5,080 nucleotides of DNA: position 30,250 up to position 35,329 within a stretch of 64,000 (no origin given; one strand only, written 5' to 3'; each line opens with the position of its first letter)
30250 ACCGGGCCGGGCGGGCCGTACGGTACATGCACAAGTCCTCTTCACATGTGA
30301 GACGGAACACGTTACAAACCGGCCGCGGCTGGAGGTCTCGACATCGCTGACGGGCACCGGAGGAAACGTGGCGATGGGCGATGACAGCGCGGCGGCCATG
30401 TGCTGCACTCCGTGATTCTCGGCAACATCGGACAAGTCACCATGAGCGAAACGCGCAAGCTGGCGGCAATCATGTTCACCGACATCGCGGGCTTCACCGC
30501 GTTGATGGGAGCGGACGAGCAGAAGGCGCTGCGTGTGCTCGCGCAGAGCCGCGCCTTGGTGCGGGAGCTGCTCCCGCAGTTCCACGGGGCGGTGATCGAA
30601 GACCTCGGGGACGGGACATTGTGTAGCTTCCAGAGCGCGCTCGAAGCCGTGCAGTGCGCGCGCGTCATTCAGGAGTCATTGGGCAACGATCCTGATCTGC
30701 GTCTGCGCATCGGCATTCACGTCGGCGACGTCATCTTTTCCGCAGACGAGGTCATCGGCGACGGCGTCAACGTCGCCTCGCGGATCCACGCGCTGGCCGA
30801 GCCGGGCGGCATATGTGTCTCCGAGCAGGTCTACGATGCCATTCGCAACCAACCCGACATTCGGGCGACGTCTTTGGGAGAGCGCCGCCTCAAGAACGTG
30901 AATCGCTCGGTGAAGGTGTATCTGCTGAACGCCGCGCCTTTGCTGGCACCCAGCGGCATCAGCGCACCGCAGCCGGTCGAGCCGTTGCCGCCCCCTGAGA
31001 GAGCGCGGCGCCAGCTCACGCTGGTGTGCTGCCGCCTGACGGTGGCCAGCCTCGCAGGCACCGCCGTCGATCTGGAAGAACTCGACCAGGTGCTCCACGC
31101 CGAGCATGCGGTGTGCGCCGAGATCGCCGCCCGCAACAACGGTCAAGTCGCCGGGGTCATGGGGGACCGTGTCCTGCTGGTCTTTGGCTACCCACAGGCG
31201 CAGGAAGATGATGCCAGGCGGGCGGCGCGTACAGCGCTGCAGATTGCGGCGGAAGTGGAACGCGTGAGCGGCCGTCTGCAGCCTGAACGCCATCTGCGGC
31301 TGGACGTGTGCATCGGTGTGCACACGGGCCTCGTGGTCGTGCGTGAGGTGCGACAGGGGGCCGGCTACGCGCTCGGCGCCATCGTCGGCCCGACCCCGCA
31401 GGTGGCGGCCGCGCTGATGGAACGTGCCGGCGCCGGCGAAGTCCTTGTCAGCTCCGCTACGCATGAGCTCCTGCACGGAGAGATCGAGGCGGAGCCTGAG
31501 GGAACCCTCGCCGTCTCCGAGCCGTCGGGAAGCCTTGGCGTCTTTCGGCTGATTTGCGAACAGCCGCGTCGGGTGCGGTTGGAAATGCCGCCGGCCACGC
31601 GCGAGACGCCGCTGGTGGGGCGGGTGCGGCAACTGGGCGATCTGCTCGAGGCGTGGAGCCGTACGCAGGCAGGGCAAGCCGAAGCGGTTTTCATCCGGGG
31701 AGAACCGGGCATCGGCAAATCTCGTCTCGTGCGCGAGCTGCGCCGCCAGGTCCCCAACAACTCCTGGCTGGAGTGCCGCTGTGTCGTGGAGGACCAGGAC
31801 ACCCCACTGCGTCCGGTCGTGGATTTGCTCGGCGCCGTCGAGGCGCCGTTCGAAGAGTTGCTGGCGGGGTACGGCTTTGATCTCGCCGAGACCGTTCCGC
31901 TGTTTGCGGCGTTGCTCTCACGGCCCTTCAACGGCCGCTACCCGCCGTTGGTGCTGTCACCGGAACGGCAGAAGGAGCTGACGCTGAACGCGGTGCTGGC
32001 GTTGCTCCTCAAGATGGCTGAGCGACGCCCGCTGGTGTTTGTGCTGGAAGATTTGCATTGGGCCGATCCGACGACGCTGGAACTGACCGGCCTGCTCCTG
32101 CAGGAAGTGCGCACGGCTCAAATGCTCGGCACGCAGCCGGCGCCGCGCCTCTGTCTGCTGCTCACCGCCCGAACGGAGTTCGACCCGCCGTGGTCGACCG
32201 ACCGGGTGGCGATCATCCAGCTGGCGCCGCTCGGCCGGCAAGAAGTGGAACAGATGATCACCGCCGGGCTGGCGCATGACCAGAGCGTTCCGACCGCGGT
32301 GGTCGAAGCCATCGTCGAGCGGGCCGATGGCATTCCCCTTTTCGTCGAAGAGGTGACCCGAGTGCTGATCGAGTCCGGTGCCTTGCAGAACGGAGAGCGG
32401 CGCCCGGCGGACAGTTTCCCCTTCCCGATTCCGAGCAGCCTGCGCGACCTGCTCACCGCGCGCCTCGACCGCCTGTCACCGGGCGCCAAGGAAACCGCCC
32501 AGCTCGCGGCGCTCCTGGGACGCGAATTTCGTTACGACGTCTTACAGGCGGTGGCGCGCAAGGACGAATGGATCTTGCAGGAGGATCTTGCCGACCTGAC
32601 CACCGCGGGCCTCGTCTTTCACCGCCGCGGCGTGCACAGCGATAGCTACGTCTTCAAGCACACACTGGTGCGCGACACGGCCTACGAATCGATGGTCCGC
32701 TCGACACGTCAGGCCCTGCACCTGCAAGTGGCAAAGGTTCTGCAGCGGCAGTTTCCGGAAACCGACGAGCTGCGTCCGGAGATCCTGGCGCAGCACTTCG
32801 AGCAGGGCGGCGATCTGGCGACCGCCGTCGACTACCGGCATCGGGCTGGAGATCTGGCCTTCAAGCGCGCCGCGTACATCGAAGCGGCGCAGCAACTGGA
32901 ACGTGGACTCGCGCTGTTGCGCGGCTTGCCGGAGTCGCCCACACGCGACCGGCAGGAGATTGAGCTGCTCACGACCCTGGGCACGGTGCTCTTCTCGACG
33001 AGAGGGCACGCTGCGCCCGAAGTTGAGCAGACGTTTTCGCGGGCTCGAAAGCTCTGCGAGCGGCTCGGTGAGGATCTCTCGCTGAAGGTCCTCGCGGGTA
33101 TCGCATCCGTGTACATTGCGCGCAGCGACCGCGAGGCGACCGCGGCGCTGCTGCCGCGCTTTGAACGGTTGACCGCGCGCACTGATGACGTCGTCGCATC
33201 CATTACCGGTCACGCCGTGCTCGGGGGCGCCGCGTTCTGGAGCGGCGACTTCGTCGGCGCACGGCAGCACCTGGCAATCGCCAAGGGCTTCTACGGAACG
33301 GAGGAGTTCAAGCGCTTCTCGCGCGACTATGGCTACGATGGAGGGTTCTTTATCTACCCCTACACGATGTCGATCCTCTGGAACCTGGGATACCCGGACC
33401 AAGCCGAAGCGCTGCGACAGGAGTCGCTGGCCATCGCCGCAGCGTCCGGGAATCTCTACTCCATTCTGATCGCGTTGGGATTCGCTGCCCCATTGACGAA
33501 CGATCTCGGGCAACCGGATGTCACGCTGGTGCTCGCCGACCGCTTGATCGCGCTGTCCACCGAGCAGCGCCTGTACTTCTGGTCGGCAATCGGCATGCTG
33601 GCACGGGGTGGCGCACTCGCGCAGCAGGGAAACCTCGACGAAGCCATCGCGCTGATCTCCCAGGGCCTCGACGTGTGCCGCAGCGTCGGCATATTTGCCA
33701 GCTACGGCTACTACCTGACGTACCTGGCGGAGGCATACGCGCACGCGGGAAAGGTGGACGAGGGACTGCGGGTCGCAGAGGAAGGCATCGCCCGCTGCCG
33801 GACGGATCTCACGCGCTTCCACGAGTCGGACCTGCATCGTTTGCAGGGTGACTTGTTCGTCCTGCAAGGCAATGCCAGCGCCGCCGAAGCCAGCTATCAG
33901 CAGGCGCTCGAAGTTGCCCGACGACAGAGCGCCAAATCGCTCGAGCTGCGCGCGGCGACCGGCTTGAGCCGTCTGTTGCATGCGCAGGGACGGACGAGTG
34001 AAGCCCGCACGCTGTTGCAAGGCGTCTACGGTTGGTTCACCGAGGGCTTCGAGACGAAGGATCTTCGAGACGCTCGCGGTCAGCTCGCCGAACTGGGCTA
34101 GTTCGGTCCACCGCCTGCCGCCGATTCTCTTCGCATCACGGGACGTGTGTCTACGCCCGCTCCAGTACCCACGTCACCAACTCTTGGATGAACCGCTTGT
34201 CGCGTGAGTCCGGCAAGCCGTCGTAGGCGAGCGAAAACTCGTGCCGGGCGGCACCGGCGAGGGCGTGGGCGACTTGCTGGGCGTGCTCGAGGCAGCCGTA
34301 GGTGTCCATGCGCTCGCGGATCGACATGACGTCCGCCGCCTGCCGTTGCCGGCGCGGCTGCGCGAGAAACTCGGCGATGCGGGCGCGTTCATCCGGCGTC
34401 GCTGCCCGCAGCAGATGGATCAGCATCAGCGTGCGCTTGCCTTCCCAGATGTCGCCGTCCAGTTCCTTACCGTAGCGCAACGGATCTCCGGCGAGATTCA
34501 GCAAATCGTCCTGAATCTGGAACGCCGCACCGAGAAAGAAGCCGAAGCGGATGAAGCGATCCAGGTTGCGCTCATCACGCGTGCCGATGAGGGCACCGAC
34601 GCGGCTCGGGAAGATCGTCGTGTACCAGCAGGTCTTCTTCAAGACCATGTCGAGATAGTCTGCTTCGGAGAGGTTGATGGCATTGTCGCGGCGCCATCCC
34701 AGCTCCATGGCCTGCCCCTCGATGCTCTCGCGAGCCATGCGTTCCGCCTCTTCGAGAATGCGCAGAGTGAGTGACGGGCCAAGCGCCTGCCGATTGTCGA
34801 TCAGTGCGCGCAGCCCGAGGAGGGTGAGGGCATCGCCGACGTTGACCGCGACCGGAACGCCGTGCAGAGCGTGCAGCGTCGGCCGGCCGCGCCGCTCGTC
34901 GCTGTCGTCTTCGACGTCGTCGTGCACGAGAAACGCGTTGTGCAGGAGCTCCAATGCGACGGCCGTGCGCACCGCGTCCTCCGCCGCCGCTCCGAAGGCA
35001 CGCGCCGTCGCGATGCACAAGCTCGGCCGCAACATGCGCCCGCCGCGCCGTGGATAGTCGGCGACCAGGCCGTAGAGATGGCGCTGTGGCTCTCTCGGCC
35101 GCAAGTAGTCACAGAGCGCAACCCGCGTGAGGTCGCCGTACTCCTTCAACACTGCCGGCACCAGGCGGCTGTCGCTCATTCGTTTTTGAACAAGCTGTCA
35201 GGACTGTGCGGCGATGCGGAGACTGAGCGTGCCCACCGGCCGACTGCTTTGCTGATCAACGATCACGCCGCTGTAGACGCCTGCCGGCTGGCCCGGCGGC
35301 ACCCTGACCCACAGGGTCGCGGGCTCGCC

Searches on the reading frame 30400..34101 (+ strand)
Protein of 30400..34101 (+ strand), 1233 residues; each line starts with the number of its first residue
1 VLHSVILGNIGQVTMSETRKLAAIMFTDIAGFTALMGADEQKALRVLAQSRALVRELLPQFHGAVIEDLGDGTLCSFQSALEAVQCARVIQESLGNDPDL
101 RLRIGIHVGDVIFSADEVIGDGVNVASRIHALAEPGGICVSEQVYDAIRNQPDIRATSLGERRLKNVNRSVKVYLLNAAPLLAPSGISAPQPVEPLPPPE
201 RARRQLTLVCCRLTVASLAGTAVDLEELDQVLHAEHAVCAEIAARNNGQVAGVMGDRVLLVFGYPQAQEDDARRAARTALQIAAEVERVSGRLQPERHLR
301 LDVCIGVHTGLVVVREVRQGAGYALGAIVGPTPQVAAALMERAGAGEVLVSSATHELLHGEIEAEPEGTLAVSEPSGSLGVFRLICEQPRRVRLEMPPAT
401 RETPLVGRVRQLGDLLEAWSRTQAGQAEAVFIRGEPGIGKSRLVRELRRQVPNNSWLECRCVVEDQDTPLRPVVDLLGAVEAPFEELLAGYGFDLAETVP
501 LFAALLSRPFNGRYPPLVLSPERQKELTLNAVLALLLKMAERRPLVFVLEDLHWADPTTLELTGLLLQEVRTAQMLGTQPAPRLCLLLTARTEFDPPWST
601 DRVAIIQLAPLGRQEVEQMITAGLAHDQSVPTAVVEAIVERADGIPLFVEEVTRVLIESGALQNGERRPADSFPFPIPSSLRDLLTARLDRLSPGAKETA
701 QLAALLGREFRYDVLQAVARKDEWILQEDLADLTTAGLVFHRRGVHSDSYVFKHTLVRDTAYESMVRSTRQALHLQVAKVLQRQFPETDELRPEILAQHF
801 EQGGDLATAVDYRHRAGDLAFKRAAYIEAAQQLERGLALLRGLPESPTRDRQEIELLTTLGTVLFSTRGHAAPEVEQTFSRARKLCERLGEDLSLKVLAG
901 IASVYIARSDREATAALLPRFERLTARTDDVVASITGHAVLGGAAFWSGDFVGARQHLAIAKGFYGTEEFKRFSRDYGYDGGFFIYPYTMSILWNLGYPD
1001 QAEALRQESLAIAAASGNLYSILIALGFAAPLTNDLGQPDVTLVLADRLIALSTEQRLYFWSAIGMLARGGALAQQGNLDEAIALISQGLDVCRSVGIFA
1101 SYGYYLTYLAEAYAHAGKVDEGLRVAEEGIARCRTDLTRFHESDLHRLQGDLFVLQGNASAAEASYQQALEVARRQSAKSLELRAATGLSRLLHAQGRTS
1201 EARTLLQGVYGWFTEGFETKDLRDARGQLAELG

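Call 9: search_protein_families(library=pfam, proteins=[window:30400-34101:+], max_evalue=0.001)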
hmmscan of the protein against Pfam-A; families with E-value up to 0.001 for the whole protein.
window:30400-34101:+ (1233 aa): 6 families
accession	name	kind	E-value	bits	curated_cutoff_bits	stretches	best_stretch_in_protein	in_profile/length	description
PF00211.25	Guanylate_cyc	-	1.3e-25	90.5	21.9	2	20-177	7-182/183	Adenylate and Guanylate cyclase catalytic domain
PF13191.12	AAA_16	-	1.8e-22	81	32.6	1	404-572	1-161/167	AAA ATPase domain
PF13424.12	TPR_12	-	2.8e-09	37.5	30.1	2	1149-1209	9-71/77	Tetratricopeptide repeat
PF17874.7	TPR_MalT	-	2.2e-06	27.6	45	1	1045-1207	23-185/336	MalT-like TPR region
PF00515.34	TPR_1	-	0.00077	19.6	27.8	0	1069-1092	7-30/34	Tetratricopeptide repeat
PF13401.12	AAA_22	-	0.00078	20.2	27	0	427-563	5-104/130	AAA domain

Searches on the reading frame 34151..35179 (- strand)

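Call 9: search_protein_families(library=pfam, proteins=[window:34151-35179:-], max_evalue=0.001)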
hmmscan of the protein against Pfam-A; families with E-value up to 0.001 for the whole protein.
window:34151-35179:- (342 aa): 1 family
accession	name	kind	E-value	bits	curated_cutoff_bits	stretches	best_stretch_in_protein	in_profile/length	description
PF00348.22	polyprenyl_synt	-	4.8e-58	196.8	27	1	35-284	4-244/251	Polyprenyl synthetase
